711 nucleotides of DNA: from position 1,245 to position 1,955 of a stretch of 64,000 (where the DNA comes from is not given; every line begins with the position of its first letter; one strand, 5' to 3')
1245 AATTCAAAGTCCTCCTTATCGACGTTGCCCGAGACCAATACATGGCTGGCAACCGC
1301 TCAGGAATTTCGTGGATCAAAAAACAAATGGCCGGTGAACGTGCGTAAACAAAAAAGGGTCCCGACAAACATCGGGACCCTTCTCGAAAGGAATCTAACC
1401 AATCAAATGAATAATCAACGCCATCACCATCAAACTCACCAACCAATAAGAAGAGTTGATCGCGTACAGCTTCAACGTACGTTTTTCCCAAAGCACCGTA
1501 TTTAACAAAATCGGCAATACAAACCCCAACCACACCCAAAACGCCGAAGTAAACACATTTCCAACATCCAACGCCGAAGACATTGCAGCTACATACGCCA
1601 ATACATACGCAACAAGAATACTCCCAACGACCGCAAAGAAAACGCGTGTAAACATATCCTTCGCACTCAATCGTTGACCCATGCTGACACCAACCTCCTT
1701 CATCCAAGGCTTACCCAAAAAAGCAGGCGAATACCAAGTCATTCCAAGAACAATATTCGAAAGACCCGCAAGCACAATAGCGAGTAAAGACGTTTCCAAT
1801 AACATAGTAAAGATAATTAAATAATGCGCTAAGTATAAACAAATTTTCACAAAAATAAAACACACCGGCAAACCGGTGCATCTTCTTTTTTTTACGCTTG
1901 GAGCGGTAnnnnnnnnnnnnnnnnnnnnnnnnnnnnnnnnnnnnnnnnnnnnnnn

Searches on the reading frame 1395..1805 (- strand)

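Call 45: search_protein_families(library=pfam, proteins=[window:1395-1805:-])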
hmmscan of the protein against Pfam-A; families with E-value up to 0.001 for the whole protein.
window:1395-1805:- (136 aa): 1 family
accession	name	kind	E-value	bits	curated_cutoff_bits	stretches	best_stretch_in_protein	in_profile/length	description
PF08570.15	DUF1761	-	4.4e-26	92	31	1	8-132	1-122/123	Protein of unknown function (DUF1761)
